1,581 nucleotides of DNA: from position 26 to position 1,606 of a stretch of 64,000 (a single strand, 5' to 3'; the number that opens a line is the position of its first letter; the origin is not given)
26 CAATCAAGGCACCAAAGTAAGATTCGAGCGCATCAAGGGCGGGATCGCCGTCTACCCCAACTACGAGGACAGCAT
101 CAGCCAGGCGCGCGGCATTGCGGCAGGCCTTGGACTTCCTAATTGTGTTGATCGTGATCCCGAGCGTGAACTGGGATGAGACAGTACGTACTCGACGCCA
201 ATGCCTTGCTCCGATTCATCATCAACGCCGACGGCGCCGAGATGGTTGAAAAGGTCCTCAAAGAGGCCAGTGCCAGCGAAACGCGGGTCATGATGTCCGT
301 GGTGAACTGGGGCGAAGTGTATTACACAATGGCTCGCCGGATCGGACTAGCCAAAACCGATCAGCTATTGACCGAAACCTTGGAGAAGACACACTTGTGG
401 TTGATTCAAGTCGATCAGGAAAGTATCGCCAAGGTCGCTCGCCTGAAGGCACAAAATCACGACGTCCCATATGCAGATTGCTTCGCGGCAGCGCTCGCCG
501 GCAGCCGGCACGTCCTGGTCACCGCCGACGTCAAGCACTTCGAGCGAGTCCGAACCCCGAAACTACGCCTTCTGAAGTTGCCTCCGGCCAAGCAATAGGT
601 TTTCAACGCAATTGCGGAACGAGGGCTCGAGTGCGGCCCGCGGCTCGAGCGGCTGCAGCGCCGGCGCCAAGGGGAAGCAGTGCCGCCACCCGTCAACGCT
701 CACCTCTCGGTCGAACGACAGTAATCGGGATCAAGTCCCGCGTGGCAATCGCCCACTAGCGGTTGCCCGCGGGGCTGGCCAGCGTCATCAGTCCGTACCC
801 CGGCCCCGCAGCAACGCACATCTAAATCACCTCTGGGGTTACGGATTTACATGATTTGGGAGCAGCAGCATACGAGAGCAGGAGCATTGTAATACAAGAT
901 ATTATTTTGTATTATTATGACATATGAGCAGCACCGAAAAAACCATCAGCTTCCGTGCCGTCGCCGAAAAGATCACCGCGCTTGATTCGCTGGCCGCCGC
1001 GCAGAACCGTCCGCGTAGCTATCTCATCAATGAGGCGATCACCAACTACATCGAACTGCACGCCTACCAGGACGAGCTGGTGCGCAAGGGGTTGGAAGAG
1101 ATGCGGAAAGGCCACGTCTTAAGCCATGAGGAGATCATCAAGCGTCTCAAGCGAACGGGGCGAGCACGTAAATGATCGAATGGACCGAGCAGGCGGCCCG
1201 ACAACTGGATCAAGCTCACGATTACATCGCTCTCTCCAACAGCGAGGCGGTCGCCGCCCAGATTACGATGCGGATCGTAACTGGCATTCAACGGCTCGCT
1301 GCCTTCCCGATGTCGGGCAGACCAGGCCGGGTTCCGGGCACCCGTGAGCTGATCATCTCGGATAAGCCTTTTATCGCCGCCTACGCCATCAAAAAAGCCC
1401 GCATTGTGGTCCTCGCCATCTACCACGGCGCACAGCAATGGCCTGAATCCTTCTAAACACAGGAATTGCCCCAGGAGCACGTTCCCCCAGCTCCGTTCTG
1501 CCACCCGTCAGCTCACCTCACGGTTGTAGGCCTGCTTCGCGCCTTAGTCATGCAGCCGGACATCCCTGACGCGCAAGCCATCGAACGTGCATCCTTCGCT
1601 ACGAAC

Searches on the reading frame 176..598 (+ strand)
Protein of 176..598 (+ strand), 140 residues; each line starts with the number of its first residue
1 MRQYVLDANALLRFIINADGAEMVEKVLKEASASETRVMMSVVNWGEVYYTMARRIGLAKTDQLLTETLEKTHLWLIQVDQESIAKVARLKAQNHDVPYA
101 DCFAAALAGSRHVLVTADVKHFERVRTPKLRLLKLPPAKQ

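Call 101: search_protein_families(library=pfam, max_evalue=0.001, proteins=[window:176-598:+])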
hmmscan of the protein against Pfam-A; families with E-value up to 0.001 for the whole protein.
window:176-598:+ (140 aa): 2 families
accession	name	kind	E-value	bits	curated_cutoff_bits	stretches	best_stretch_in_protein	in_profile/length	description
PF01850.27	PIN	-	1.5e-11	45.3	23.6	1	4-126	1-118/120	PIN domain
PF13470.12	PIN_3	-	0.00026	22.2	27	1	4-120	2-115/115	PIN domain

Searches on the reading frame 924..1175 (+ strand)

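Call 101: search_protein_families(library=pfam, max_evalue=0.001, proteins=[window:924-1175:+])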
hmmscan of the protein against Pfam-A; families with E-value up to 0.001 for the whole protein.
window:924-1175:+ (83 aa): 1 family
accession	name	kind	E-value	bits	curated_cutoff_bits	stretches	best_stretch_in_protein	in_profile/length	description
PF01402.27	RHH_1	-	1.2e-06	28.7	20.5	1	18-44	12-38/39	Ribbon-helix-helix protein, copG family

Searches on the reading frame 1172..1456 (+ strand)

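Call 101: search_protein_families(library=pfam, max_evalue=0.001, proteins=[window:1172-1456:+])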
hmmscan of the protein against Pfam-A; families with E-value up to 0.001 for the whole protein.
window:1172-1456:+ (94 aa): 1 family
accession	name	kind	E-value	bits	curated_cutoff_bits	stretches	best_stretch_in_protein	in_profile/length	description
PF05016.21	ParE_toxin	-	4.2e-16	59.7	23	1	2-90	1-89/89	ParE toxin of type II toxin-antitoxin system, parDE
